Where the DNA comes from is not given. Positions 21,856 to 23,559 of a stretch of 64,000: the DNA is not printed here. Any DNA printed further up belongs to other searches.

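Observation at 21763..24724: NRAMP-related transporter with altered metal-site motifs co-transcribed with a pore-less MgtE-N/CBS sensor protein and a small membrane peptide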

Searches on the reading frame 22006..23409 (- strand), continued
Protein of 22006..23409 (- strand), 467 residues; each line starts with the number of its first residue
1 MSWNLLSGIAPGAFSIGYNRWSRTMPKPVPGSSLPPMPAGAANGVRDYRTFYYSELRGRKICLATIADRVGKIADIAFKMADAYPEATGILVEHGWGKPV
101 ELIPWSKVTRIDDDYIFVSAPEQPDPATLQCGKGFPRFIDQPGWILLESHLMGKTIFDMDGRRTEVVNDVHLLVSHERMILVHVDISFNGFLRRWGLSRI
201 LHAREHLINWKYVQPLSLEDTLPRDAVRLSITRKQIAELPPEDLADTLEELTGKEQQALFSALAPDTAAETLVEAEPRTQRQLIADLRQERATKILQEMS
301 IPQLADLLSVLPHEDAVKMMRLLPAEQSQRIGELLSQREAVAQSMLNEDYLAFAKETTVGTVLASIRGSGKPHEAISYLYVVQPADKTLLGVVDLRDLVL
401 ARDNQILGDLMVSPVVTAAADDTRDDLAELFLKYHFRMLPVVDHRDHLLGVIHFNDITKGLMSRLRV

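Call 14: find_homologous_proteins(query=window:22006-23337:-, max_evalue=1e-10)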
Query window:22006-23337:- (443 aa): 1984 proteins with E <= 1e-10 among 8000 candidates; the best 120 are listed.
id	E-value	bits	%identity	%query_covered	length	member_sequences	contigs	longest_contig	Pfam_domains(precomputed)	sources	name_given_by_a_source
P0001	3.1e-268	908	92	100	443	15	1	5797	PF00571.34,PF05239.22,PF03448.23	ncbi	-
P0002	5.8e-259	877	88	97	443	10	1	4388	PF00571.34,PF05239.22,PF03448.23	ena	-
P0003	3.0e-258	875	88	100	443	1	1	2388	PF00571.34,PF05239.22,PF03448.23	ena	-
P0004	7.4e-254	860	86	100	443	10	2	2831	PF00571.34,PF05239.22,PF03448.23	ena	-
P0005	4.2e-250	848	84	100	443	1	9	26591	PF00571.34,PF05239.22,PF03448.23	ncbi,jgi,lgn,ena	jgi:CBS domain-containing protein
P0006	1.9e-249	846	84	100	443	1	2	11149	PF00571.34,PF05239.22,PF03448.23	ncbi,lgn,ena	-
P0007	2.7e-249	845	83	100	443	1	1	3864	PF00571.34,PF05239.22,PF03448.23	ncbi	-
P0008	2.1e-248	842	83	100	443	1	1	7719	PF00571.34,PF05239.22,PF03448.23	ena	-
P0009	7.2e-248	840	83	100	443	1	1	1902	PF00571.34,PF05239.22,PF03448.23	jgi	jgi:CBS domain-containing protein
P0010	7.5e-246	834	83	100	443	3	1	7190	PF00571.34,PF05239.22,PF03448.23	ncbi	ncbi:MAG: magnesium transporter MgtE N-terminal domain-containing protein [Phycisphaerae bacterium]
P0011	7.1e-242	821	81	100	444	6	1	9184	PF00571.34,PF05239.22,PF03448.23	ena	-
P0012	1.3e-241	820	82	100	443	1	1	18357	PF00571.34,PF05239.22,PF03448.23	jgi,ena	jgi:CBS domain-containing protein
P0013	3.1e-236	802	88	91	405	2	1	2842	PF05239.22,PF03448.23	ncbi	ncbi:MAG: magnesium transporter MgtE N-terminal domain-containing protein, partial [Phycisphaerae ba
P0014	5.9e-191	653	67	95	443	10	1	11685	PF00571.34,PF05239.22,PF03448.23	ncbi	-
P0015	6.3e-181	620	63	99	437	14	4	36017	PF00571.34,PF03448.23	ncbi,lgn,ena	-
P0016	3.9e-176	604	61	100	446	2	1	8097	PF00571.34,PF03448.23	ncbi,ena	-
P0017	1.5e-172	592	61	97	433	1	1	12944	PF00571.34,PF05239.22,PF03448.23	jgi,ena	-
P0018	2.0e-170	585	59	100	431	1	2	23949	PF00571.34,PF05239.22,PF03448.23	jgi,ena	-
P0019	2.9e-170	585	61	99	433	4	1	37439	PF00571.34,PF05239.22,PF03448.23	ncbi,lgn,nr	ncbi:MAG: CBS domain-containing protein [Planctomycetota bacterium]|nr:CBS domain-containing protein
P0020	9.8e-170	583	59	100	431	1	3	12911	PF00571.34,PF05239.22,PF03448.23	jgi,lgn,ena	-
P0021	2.3e-169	582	60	98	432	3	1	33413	PF00571.34,PF05239.22,PF03448.23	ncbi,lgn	-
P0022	1.4e-168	579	60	94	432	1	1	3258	PF00571.34,PF05239.22,PF03448.23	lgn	-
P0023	6.5e-168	577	60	97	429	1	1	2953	PF00571.34,PF05239.22,PF03448.23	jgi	jgi:magnesium transporter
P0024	6.6e-168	577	59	100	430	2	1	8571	PF00571.34,PF05239.22,PF03448.23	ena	-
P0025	1.8e-167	576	59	98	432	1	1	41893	PF00571.34,PF05239.22,PF03448.23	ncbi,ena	-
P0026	2.1e-167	575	59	100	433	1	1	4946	PF00571.34,PF05239.22,PF03448.23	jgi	jgi:magnesium transporter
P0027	2.6e-167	575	60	99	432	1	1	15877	PF00571.34,PF05239.22,PF03448.23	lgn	-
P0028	4.1e-167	574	60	97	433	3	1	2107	PF00571.34,PF05239.22,PF03448.23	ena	-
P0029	4.3e-167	574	60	96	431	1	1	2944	PF00571.34,PF05239.22,PF03448.23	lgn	-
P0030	6.7e-167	574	59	98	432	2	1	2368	PF00571.34,PF05239.22,PF03448.23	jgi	jgi:magnesium transporter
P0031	7.1e-167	574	61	95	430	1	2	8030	PF00571.34,PF05239.22,PF03448.23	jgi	jgi:CBS domain-containing protein/sporulation protein YlmC with PRC-barrel domain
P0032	1.4e-166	573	58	100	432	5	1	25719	PF00571.34,PF05239.22,PF03448.23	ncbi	-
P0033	1.6e-166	572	60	98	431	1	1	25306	PF00571.34,PF05239.22,PF03448.23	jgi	jgi:magnesium transporter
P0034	2.2e-166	572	59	98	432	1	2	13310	PF00571.34,PF05239.22,PF03448.23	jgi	jgi:magnesium transporter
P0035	2.6e-166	572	89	67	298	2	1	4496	PF00571.34,PF03448.23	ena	-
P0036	3.0e-166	572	59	99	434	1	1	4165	PF00571.34,PF05239.22,PF03448.23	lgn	-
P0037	3.6e-166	571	59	99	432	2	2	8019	PF00571.34,PF05239.22,PF03448.23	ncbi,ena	-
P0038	4.0e-166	571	59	98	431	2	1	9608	PF00571.34,PF05239.22,PF03448.23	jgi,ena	-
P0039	4.3e-166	571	60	100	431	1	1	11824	PF00571.34,PF05239.22,PF03448.23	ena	-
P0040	4.7e-166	571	60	96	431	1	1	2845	PF00571.34,PF05239.22,PF03448.23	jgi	jgi:magnesium transporter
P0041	6.3e-166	570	60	95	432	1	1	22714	PF00571.34,PF05239.22,PF03448.23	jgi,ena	jgi:CBS domain-containing protein/sporulation protein YlmC with PRC-barrel domain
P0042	6.6e-166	570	60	100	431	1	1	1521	PF00571.34,PF05239.22,PF03448.23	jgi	-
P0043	7.1e-166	570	59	98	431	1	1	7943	PF00571.34,PF05239.22,PF03448.23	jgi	jgi:magnesium transporter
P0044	1.2e-165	570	60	97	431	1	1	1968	PF00571.34,PF05239.22,PF03448.23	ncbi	-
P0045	1.5e-165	569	60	100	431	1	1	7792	PF00571.34,PF05239.22,PF03448.23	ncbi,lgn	-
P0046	2.3e-165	569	60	96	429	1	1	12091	PF00571.34,PF05239.22,PF03448.23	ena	-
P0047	2.7e-165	568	60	96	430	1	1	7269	PF00571.34,PF05239.22,PF03448.23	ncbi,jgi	ncbi:MAG: CBS domain-containing protein [Thermoguttaceae bacterium]|jgi:CBS domain-containing protei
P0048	3.1e-165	568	58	98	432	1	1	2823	PF00571.34,PF05239.22,PF03448.23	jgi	jgi:magnesium transporter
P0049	3.9e-165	568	59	99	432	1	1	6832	PF00571.34,PF05239.22,PF03448.23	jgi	jgi:magnesium transporter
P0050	4.8e-165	568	60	96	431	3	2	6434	PF00571.34,PF05239.22,PF03448.23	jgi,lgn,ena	-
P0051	5.3e-165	567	58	99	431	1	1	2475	PF00571.34,PF05239.22,PF03448.23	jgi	jgi:CBS domain-containing protein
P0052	1.1e-164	566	60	95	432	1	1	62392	PF00571.34,PF05239.22,PF03448.23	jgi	jgi:CBS domain-containing protein/sporulation protein YlmC with PRC-barrel domain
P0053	1.4e-164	566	60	95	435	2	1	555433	PF00571.34,PF05239.22,PF03448.23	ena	-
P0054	1.5e-164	566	60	95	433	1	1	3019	PF00571.34,PF05239.22,PF03448.23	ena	-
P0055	1.7e-164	566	60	96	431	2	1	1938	PF00571.34,PF05239.22,PF03448.23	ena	-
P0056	2.3e-164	565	60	95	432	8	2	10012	PF00571.34,PF05239.22,PF03448.23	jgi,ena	-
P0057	2.6e-164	565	58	99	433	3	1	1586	PF00571.34,PF05239.22,PF03448.23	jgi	jgi:magnesium transporter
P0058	2.7e-164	565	60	96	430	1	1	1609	PF00571.34,PF05239.22,PF03448.23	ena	-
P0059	2.9e-164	565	59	99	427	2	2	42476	PF00571.34,PF05239.22,PF03448.23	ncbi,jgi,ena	jgi:CBS domain-containing protein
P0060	3.0e-164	565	57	99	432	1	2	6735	PF00571.34,PF05239.22,PF03448.23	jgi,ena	-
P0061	5.1e-164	564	61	96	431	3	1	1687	PF00571.34,PF05239.22,PF03448.23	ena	-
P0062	5.4e-164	564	58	98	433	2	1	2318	PF00571.34,PF05239.22,PF03448.23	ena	-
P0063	1.1e-163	563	60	95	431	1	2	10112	PF00571.34,PF05239.22,PF03448.23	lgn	-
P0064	1.1e-163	563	59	98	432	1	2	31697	PF00571.34,PF05239.22,PF03448.23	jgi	jgi:magnesium transporter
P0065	1.2e-163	563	59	96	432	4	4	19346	PF00571.34,PF05239.22,PF03448.23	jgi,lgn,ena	jgi:CBS domain-containing protein/sporulation protein YlmC with PRC-barrel domain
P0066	1.3e-163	563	60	96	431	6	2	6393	PF00571.34,PF05239.22,PF03448.23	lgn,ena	-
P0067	1.4e-163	563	57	98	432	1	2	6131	PF00571.34,PF05239.22,PF03448.23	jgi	jgi:CBS domain-containing protein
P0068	1.6e-163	563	60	97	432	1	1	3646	PF00571.34,PF05239.22,PF03448.23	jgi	jgi:magnesium transporter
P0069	1.9e-163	562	58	100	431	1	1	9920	PF00571.34,PF05239.22,PF03448.23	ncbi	-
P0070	2.0e-163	562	58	98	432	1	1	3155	PF00571.34,PF05239.22,PF03448.23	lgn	-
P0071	2.2e-163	562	59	97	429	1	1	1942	PF00571.34,PF05239.22,PF03448.23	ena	-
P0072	2.5e-163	562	59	96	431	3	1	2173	PF00571.34,PF05239.22,PF03448.23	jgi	jgi:magnesium transporter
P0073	2.6e-163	562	60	98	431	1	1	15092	PF00571.34,PF05239.22,PF03448.23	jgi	jgi:magnesium transporter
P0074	3.7e-163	561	60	96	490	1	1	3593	PF00571.34,PF05239.22,PF03448.23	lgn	-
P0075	3.7e-163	561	57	98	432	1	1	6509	PF00571.34,PF05239.22,PF03448.23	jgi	jgi:magnesium transporter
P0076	4.7e-163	561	60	95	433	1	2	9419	PF00571.34,PF05239.22,PF03448.23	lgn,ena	-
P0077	5.0e-163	561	61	97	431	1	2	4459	PF00571.34,PF05239.22,PF03448.23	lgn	-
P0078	5.5e-163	561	58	100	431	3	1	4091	PF00571.34,PF05239.22,PF03448.23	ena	-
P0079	5.9e-163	561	59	98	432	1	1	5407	PF00571.34,PF05239.22,PF03448.23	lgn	-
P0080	6.1e-163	561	59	98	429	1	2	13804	PF00571.34,PF05239.22,PF03448.23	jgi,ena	-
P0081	6.6e-163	561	58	95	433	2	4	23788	PF00571.34,PF05239.22,PF03448.23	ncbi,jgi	-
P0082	6.9e-163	560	58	99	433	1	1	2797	PF00571.34,PF05239.22,PF03448.23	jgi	jgi:magnesium transporter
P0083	8.3e-163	560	60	96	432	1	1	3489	PF00571.34,PF05239.22,PF03448.23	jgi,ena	-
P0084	9.7e-163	560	59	99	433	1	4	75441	PF00571.34,PF05239.22,PF03448.23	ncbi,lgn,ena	-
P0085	1.0e-162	560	58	100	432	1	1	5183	PF00571.34,PF05239.22,PF03448.23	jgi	jgi:CBS domain-containing protein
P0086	1.1e-162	560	58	99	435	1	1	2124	PF00571.34,PF05239.22,PF03448.23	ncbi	-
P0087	1.1e-162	560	59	99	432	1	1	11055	PF00571.34,PF05239.22,PF03448.23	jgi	jgi:magnesium transporter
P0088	1.4e-162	559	60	96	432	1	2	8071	PF00571.34,PF05239.22,PF03448.23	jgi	jgi:CBS domain-containing protein/uncharacterized protein YrrD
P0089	1.5e-162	559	58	99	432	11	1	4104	PF00571.34,PF05239.22,PF03448.23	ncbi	-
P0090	1.7e-162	559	59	96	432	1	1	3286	PF00571.34,PF05239.22,PF03448.23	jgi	jgi:magnesium transporter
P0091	1.9e-162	559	58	99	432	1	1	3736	PF00571.34,PF05239.22,PF03448.23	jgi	jgi:magnesium transporter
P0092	2.1e-162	559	58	98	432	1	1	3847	PF00571.34,PF05239.22,PF03448.23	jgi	jgi:magnesium transporter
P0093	2.2e-162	559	61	96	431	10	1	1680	PF00571.34,PF05239.22,PF03448.23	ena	-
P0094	2.3e-162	559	59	95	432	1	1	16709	PF00571.34,PF05239.22,PF03448.23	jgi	jgi:CBS domain-containing protein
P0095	2.3e-162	559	59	96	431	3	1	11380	PF00571.34,PF05239.22,PF03448.23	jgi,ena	-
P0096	2.7e-162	558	58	98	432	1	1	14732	PF00571.34,PF05239.22,PF03448.23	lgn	-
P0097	3.5e-162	558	58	95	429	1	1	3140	PF00571.34,PF05239.22,PF03448.23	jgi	jgi:magnesium transporter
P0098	3.6e-162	558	57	99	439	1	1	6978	PF00571.34,PF05239.22,PF03448.23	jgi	jgi:magnesium transporter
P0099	5.2e-162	558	58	97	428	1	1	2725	PF00571.34,PF05239.22,PF03448.23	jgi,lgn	jgi:CBS domain-containing protein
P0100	5.5e-162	557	58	97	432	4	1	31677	PF00571.34,PF05239.22,PF03448.23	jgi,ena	-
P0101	6.4e-162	557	59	99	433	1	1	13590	PF00571.34,PF05239.22,PF03448.23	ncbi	-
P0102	7.5e-162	557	60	95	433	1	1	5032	PF00571.34,PF05239.22,PF03448.23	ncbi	-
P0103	8.2e-162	557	58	99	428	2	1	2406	PF00571.34,PF05239.22,PF03448.23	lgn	-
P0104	9.0e-162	557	57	100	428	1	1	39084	PF00571.34,PF05239.22,PF03448.23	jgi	jgi:magnesium transporter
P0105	9.6e-162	557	58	96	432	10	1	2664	PF00571.34,PF05239.22,PF03448.23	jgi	jgi:CBS domain-containing protein/sporulation protein YlmC with PRC-barrel domain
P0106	1.0e-161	557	59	99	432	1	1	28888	PF00571.34,PF05239.22,PF03448.23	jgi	jgi:CBS domain-containing protein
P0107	1.1e-161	556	58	97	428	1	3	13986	PF00571.34,PF05239.22,PF03448.23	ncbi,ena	-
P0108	1.2e-161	556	59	98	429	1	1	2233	PF00571.34,PF05239.22,PF03448.23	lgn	-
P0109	1.3e-161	556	59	96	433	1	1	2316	PF00571.34,PF05239.22,PF03448.23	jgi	jgi:magnesium transporter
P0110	1.5e-161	556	60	97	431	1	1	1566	PF00571.34,PF05239.22,PF03448.23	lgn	-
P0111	1.5e-161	556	60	98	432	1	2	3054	PF00571.34,PF05239.22,PF03448.23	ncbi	-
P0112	1.5e-161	556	58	98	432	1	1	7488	PF00571.34,PF05239.22,PF03448.23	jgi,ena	-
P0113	1.6e-161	556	59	96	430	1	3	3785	PF00571.34,PF05239.22,PF03448.23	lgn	-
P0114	1.9e-161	556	59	96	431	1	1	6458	PF00571.34,PF05239.22,PF03448.23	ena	-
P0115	2.2e-161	555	58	97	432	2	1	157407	PF00571.34,PF05239.22,PF03448.23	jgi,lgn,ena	-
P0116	2.9e-161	555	57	99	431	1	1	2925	PF00571.34,PF05239.22,PF03448.23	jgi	jgi:CBS domain-containing protein/uncharacterized protein YrrD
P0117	3.1e-161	555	56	99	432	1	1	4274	PF00571.34,PF05239.22,PF03448.23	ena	-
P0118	3.1e-161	555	58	99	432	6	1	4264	PF00571.34,PF05239.22,PF03448.23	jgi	jgi:CBS domain-containing protein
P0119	3.4e-161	555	58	96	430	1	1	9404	PF00571.34,PF05239.22,PF03448.23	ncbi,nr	ncbi:MAG TPA: CBS domain-containing protein [Tepidisphaeraceae bacterium]|nr:CBS domain-containing p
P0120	3.6e-161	555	58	100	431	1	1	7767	PF00571.34,PF05239.22,PF03448.23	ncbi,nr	ncbi:MAG: CBS domain-containing protein [Planctomycetota bacterium]|nr:CBS domain-containing protein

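Call 17: find_related_loci(query=A1, collection=genome_contigs, flank=6000)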
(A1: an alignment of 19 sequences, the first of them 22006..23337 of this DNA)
Query A1 (443 aa) in genome_contigs; peptide patterns used: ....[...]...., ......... (x = any residue, [..] = any of these).
321 stretches matched a pattern; 286 encode a relative of the query (tblastn E <= 1e-3); the best 80 are kept; 80 distinct loci.
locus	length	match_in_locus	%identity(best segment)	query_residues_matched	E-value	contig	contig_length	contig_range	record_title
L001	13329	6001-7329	99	1-443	0e+0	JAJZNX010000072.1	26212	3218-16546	MAG: Planctomycetota bacterium isolate MAS4.bin39 NODE_1815_length_26212_cov_2.967031, whole genome shotgun sequence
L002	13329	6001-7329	92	1-443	0e+0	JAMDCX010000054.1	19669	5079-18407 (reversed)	MAG: Planctomycetota bacterium isolate FK_Sedi_B_Bin.157 NODE_9676_length_19669_cov_11.1722, whole genome shotgun sequen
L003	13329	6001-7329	88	1-443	0e+0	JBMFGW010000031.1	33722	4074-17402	MAG: Phycisphaerae bacterium isolate KM4311-08 NODE_31_length_33722_cov_27.687145, whole genome shotgun sequence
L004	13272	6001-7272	89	16-439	0e+0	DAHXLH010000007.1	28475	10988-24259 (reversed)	MAG TPA_asm: Phycisphaerales bacterium isolate clean1592 k141_1365937, whole genome shotgun sequence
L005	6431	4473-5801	85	1-443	0e+0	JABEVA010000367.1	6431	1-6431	MAG: Phycisphaerae bacterium isolate MAG 18 k99_789246, whole genome shotgun sequence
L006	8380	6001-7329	84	1-443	0e+0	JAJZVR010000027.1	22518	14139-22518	MAG: Planctomycetota bacterium isolate SKS5.bin63 NODE_3963_length_22518_cov_5.985977, whole genome shotgun sequence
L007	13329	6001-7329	85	1-443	0e+0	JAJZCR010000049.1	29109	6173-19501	MAG: Planctomycetota bacterium isolate JA3.bin18 NODE_597_length_29109_cov_5.994410, whole genome shotgun sequence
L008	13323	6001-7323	84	1-443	0e+0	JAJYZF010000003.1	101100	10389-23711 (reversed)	MAG: Planctomycetota bacterium isolate FK5.bin10 NODE_170_length_101100_cov_2.927763, whole genome shotgun sequence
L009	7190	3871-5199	83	1-443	0e+0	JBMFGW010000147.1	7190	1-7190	MAG: Phycisphaerae bacterium isolate KM4311-08 NODE_147_length_7190_cov_5.598903, whole genome shotgun sequence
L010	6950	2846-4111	87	22-443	0e+0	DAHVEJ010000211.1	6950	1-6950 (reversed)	MAG TPA_asm: Phycisphaerales bacterium isolate clean5707 NODE_211_length_6950_cov_4.869635, whole genome shotgun sequenc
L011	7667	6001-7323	66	1-442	0e+0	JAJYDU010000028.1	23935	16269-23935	MAG: Planctomycetota bacterium isolate DBS1-1.bin115 NODE_3387_length_23935_cov_2.185862, whole genome shotgun sequence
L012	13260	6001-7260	67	23-442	0e+0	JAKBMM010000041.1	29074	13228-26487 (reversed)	MAG: Planctomycetota bacterium isolate FK4.bin106 NODE_1548_length_29074_cov_3.811898, whole genome shotgun sequence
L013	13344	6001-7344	61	3-443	0e+0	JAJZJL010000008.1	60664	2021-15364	MAG: Planctomycetota bacterium isolate LSA5.bin36 NODE_552_length_60664_cov_2.891950, whole genome shotgun sequence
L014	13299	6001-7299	63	6-443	2e-179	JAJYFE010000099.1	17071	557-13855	MAG: Planctomycetota bacterium isolate DBS1-1.bin91 NODE_5668_length_17071_cov_2.087229, whole genome shotgun sequence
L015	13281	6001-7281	60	8-442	5e-176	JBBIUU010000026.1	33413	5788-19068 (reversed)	MAG: Acidobacteriota bacterium isolate FAS170219_bin_60 NODE_292_length_33413_cov_14.932610, whole genome shotgun sequen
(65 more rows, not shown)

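Call 49: predict_structure(alignment_id=A1)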
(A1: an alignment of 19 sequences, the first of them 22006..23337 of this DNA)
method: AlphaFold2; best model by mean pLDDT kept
length: 443 residues; sequences in the alignment: 19
mean_pLDDT: 68.5   pTM: 0.39
mean pLDDT of the five models: 68.5, 65.8, 64.2, 58.1, 52.8
residues with pLDDT >= 90: 43; 70-90: 206; 50-70: 103; < 50: 91
segments of 3 or more residues with pLDDT < 50: 1-22, 133-140, 163-184, 187-209, 392-401, 440-443
pLDDT, mean of each block of 10 residues (from residue 1): 33 32 70 88 88 77 88 81 88 89 76 81 79 46 73 75 45 39 44 30 34 64 66 71 76 64 69 77 67 79 83 69 82 92 79 82 83 84 78 46 50 69 77 59 38
secondary structure, 60 per line:
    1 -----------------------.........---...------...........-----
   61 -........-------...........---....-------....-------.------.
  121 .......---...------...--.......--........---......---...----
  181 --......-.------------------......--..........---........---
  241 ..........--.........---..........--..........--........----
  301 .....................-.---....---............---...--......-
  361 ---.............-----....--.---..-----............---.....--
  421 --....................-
elements in order: E24-28 H29-32 E36-38 E45-55 E62-69 E77-80 E84-87 E91-94 H102-105 E120-122 H123-127 E131-133 E140-142 E145-151 E154-161 H165-170 E183-185 H209-214 H217-226 H230-237 H241-250 H253-261 H265-274 H277-286 H289-296 H301-321 E327-330 H335-345 E354-359 E364-370 H371-376 H399-410 E414-418 E423-429 H430-442
